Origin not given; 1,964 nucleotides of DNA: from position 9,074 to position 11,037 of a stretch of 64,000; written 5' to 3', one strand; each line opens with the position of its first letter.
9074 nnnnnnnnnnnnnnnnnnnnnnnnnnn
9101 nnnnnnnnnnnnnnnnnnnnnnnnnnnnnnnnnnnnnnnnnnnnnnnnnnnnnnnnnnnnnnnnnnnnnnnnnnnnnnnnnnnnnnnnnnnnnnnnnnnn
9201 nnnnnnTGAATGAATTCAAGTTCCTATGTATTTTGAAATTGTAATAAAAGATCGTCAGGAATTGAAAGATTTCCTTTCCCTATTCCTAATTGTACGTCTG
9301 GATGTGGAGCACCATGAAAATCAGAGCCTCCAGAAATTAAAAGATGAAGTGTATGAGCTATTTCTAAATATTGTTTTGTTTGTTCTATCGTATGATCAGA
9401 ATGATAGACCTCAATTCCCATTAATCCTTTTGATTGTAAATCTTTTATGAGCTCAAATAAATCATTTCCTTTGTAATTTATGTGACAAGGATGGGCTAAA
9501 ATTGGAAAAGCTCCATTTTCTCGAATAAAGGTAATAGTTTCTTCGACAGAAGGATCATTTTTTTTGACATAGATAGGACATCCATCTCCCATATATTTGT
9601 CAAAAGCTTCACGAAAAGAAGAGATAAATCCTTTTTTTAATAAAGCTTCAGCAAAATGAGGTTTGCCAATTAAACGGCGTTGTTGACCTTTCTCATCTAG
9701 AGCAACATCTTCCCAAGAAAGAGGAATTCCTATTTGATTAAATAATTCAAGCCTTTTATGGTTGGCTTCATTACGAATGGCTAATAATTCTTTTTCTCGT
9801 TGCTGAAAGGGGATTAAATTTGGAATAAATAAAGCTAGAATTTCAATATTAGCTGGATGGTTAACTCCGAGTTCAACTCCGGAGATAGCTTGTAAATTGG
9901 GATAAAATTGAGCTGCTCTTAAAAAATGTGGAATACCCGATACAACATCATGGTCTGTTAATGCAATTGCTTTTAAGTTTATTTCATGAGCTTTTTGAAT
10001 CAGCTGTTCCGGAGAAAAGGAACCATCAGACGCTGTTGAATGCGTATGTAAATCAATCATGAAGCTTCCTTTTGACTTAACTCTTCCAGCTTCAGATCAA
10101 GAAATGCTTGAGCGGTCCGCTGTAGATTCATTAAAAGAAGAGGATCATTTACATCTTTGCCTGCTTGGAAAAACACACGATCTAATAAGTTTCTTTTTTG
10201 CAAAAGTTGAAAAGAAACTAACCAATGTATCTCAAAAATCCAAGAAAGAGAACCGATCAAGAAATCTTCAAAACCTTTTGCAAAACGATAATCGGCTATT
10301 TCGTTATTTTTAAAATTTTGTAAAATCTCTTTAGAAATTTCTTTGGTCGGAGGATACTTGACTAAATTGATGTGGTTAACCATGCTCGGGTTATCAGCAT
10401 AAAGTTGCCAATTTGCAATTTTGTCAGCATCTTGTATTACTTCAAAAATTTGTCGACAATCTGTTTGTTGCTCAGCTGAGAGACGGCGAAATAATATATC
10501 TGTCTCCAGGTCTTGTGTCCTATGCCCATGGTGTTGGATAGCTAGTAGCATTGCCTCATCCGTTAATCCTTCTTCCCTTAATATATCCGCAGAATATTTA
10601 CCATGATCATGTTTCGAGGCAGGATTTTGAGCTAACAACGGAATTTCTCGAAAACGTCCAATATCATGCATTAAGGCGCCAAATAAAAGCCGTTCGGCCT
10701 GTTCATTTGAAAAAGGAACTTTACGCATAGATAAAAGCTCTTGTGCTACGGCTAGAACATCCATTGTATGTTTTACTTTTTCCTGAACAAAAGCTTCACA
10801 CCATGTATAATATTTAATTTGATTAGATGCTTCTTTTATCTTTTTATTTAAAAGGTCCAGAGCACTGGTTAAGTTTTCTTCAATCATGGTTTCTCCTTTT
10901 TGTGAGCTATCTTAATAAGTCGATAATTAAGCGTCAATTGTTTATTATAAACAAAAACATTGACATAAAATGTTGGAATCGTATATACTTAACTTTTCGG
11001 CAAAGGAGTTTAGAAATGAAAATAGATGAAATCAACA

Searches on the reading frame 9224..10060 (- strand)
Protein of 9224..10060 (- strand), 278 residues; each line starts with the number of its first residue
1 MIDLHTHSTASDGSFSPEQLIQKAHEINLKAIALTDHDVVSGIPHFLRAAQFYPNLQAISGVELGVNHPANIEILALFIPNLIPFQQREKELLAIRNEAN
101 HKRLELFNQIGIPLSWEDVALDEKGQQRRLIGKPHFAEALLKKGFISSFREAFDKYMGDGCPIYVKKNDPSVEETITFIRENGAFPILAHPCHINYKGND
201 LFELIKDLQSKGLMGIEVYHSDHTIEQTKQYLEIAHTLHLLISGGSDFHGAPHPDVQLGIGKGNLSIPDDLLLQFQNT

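Call 85: search_protein_families(library=pfam, proteins=[window:9224-10060:-], max_evalue=0.0001)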
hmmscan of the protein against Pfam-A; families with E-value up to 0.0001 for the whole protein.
window:9224-10060:- (278 aa): 1 family
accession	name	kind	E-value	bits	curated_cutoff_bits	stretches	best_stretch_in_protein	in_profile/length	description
PF02811.25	PHP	-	5e-16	59.9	26.4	1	3-102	1-86/164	PHP domain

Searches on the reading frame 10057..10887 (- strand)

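Call 85: search_protein_families(library=pfam, proteins=[window:10057-10887:-], max_evalue=0.0001)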
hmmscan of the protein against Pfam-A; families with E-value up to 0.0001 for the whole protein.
window:10057-10887:- (276 aa): 2 families
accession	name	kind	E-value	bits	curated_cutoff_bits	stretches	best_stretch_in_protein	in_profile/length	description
PF01966.28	HD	-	9.6e-11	42.4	22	1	39-159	3-115/116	HD domain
PF18019.7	Cas3_HD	-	2.3e-05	24.9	23.1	0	38-152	16-168/207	Cas3, HD domain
